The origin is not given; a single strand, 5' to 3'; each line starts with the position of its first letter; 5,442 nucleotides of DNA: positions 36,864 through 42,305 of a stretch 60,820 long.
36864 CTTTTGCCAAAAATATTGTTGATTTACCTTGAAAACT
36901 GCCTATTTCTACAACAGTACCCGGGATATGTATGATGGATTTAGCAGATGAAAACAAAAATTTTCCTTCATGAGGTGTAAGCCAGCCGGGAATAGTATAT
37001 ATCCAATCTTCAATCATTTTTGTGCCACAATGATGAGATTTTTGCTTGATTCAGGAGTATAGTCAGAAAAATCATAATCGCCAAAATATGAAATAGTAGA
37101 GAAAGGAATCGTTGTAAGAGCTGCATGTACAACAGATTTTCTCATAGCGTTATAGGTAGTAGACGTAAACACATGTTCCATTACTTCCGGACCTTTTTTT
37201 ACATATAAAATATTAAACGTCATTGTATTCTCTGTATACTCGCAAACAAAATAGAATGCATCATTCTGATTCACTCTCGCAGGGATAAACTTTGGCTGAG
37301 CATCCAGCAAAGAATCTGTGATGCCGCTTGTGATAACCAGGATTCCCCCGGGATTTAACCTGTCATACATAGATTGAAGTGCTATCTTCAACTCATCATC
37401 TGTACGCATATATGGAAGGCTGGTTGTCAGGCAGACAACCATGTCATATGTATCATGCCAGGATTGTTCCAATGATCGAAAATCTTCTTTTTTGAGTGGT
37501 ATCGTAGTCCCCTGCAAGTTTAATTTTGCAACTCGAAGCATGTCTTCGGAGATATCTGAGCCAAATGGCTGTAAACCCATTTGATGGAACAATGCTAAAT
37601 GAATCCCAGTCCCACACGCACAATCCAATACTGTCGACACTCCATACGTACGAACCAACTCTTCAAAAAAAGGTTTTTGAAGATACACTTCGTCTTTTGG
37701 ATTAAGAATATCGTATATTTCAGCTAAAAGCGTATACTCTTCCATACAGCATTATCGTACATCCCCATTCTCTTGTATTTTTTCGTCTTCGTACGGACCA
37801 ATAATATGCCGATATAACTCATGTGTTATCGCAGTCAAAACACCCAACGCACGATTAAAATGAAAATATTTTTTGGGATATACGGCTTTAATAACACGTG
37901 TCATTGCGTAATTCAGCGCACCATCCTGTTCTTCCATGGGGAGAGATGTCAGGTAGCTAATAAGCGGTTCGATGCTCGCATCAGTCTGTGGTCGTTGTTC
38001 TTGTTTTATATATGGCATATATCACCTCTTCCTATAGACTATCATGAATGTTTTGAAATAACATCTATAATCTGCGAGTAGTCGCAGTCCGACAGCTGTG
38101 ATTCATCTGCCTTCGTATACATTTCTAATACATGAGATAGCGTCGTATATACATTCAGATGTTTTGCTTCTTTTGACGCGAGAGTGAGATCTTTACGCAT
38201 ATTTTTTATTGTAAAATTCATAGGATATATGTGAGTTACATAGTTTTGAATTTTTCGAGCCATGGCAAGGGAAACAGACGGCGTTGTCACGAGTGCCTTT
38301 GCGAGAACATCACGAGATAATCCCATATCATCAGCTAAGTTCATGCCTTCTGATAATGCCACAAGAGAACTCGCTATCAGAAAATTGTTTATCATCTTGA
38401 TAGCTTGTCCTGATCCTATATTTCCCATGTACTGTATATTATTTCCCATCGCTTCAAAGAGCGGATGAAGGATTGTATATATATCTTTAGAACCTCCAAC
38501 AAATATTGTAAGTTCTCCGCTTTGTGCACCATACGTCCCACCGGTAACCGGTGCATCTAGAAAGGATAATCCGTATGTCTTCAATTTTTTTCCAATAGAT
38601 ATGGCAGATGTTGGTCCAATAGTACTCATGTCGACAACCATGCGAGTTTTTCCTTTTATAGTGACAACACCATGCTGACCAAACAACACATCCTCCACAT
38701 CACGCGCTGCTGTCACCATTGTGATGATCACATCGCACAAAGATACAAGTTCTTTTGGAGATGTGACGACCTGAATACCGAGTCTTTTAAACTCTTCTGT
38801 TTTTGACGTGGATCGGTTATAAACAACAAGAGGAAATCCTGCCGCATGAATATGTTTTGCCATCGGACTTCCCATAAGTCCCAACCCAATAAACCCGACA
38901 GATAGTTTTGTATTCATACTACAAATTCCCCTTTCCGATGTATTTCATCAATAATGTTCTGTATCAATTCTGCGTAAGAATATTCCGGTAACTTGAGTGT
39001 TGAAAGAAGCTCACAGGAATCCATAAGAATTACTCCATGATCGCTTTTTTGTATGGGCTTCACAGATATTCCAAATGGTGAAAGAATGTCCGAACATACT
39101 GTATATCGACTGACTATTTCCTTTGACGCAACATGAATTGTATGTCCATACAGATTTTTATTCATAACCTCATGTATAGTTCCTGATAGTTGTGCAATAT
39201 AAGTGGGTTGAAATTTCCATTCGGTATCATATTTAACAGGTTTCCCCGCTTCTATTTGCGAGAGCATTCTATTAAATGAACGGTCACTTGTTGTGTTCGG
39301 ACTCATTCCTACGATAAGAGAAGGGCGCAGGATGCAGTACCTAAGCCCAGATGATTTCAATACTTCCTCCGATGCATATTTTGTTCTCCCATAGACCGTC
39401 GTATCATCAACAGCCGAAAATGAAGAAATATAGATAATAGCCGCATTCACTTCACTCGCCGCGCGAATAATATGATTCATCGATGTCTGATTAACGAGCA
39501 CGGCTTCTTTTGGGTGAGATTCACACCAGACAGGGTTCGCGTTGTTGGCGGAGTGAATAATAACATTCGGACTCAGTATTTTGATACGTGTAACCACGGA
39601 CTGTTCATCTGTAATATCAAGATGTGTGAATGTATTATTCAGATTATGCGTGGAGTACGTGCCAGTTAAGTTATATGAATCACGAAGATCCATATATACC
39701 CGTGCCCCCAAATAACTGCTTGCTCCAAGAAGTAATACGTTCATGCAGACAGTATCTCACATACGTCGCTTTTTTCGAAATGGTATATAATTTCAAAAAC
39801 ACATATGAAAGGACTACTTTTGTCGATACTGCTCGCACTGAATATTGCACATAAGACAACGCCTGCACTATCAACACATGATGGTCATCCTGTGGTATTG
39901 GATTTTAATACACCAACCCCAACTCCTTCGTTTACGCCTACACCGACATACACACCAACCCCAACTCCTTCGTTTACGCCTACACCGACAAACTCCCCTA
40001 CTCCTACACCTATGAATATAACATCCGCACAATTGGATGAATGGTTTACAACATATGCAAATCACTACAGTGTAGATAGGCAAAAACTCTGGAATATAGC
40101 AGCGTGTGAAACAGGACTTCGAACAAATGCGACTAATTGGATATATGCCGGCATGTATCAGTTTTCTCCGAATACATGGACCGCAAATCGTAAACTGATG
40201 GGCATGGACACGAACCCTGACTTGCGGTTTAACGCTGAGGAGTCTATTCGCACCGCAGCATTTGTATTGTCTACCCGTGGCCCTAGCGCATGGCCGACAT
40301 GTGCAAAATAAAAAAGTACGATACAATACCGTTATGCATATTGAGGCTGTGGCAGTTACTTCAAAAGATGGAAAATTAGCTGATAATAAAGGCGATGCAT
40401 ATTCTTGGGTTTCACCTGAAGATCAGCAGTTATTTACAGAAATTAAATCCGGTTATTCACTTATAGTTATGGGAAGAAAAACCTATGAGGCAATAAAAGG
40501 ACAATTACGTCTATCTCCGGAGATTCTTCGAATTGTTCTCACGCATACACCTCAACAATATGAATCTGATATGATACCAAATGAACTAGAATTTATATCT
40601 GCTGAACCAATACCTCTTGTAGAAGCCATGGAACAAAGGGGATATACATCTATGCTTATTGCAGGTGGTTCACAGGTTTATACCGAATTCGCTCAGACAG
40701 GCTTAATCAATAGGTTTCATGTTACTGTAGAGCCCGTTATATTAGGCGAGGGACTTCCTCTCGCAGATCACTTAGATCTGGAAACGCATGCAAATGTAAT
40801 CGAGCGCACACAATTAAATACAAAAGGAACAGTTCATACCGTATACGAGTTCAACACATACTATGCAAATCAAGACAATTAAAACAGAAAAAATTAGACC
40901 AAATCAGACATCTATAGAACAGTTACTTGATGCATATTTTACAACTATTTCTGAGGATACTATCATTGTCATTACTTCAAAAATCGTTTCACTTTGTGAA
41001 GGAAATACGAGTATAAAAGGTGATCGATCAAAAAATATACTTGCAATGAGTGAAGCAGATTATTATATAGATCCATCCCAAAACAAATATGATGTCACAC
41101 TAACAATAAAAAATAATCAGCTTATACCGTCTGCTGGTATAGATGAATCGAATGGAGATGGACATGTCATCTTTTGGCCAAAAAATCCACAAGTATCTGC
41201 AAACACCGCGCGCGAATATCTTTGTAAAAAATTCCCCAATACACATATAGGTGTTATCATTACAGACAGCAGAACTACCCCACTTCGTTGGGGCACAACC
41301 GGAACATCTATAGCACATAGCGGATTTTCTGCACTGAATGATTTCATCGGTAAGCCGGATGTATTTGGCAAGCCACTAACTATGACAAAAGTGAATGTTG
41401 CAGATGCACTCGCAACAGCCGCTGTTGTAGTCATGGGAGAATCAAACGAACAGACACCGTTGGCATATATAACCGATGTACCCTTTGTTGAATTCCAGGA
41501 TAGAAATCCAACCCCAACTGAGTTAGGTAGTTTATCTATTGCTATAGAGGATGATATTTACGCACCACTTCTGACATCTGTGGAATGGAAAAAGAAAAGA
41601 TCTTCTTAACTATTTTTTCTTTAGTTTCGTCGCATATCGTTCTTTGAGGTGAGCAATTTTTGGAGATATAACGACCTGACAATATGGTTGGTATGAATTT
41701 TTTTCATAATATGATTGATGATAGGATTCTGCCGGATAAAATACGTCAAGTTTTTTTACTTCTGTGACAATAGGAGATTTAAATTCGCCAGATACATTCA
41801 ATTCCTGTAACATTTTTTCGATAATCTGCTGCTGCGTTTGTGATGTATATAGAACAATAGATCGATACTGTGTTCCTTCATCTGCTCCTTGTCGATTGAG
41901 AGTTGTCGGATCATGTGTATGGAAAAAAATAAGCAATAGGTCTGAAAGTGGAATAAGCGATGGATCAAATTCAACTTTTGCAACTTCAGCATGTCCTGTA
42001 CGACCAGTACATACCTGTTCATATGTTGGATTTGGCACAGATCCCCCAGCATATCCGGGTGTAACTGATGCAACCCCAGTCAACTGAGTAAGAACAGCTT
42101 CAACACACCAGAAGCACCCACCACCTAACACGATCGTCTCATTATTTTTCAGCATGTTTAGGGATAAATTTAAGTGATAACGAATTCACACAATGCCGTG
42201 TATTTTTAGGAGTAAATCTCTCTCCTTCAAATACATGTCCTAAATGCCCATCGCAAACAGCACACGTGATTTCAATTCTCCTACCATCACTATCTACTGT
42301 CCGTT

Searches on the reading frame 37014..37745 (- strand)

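Call 88: search_protein_families(library=pfam, proteins=[window:37014-37745:-], max_evalue=0.000001)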
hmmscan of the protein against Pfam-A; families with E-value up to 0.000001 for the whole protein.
window:37014-37745:- (243 aa): 4 families
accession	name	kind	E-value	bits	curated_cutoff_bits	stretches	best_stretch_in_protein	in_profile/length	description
PF13649.12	Methyltransf_25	-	3.3e-15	57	27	1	39-134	1-97/97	Methyltransferase domain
PF13847.12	Methyltransf_31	-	2.1e-11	44.2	27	1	38-164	6-128/145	Methyltransferase domain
PF08241.18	Methyltransf_11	-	6.3e-11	43.2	21.2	1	40-138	1-95/95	Methyltransferase domain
PF08242.18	Methyltransf_12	-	2.3e-08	35.1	30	1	40-136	1-98/98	Methyltransferase domain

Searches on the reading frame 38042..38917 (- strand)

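Call 88: search_protein_families(library=pfam, proteins=[window:38042-38917:-], max_evalue=0.000001)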
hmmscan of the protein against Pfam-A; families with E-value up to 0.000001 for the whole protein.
window:38042-38917:- (291 aa): 4 families
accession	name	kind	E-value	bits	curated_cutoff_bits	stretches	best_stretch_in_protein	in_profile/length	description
PF03446.21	NAD_binding_2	-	1.2e-50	172.1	21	1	7-165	2-161/161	NAD binding domain of 6-phosphogluconate dehydrogenase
PF14833.11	NAD_binding_11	-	1.8e-21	77.1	30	1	168-286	1-121/122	NAD-binding of NADP-dependent 3-hydroxyisobutyrate dehydrogenase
PF02826.25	2-Hacid_dh_C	-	1.9e-08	34.3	25.1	1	6-74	38-105/178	D-isomer specific 2-hydroxyacid dehydrogenase, NAD binding domain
PF03807.23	F420_oxidored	-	5.8e-07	30.5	21.6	0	7-70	2-69/94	NADP oxidoreductase coenzyme F420-dependent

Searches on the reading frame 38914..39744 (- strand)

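Call 88: search_protein_families(library=pfam, proteins=[window:38914-39744:-], max_evalue=0.000001)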
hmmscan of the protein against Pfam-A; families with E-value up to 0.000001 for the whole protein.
window:38914-39744:- (276 aa): 4 families
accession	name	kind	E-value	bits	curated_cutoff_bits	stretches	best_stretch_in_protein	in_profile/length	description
PF04321.23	RmlD_sub_bind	-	1.8e-25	90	27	1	1-234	1-244/287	RmlD substrate binding domain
PF01370.27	Epimerase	-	2.9e-17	63.3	20.9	1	3-172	1-201/240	NAD dependent epimerase/dehydratase family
PF02719.21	Polysacc_synt_2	-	3.5e-10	40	20.2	1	38-131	57-151/293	Polysaccharide biosynthesis protein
PF07993.18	NAD_binding_4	-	5.1e-07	29.5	20.1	0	116-155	175-217/258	Male sterility protein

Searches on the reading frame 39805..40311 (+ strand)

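Call 90: search_protein_families(library=pfam, proteins=[window:39805-40311:+], max_evalue=0.000001)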
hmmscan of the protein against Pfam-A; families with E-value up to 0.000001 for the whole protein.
window:39805-40311:+ (168 aa): 1 family
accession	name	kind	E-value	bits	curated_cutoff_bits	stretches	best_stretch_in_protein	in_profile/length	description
PF06737.19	Transglycosylas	-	1.4e-08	35.7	27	1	93-166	5-77/77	Transglycosylase-like domain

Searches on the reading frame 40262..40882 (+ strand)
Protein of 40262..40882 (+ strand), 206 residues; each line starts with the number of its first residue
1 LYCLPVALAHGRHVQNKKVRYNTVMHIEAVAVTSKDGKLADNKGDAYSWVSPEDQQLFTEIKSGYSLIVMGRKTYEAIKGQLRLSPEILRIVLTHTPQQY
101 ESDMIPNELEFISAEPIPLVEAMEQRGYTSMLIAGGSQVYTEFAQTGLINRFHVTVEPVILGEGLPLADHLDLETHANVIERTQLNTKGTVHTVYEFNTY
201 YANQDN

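Call 88: search_protein_families(library=pfam, proteins=[window:40262-40882:+], max_evalue=0.000001)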
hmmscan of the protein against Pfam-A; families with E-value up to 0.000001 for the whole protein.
window:40262-40882:+ (206 aa): 2 families
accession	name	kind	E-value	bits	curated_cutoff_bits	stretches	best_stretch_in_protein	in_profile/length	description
PF01872.23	RibD_C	-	9.5e-17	61.9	24.1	1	30-175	6-180/197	RibD C-terminal domain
PF00186.24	DHFR_1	-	3.1e-10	40.4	25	1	45-146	18-107/159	Dihydrofolate reductase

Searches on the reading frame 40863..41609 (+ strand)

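Call 88: search_protein_families(library=pfam, proteins=[window:40863-41609:+], max_evalue=0.000001)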
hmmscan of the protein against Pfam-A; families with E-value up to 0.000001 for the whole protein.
window:40863-41609:+ (248 aa): 1 family
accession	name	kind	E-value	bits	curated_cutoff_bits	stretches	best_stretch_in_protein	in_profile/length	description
PF01996.21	F420_ligase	-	1.1e-34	120.3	25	1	77-204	89-217/218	F420-0:Gamma-glutamyl ligase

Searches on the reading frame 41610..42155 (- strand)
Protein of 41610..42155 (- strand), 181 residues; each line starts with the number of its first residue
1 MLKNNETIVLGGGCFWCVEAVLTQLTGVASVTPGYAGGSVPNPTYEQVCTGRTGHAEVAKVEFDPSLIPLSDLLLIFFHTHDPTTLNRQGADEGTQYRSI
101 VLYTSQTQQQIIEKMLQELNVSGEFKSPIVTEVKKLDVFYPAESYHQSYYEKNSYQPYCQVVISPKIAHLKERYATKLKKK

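Call 88: search_protein_families(library=pfam, proteins=[window:41610-42155:-], max_evalue=0.000001)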
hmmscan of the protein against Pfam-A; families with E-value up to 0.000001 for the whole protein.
window:41610-42155:- (181 aa): 1 family
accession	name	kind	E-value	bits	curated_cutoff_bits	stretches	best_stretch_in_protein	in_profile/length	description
PF01625.27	PMSR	-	7.1e-63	211.9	23.7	1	7-160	1-153/153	Peptide methionine sulfoxide reductase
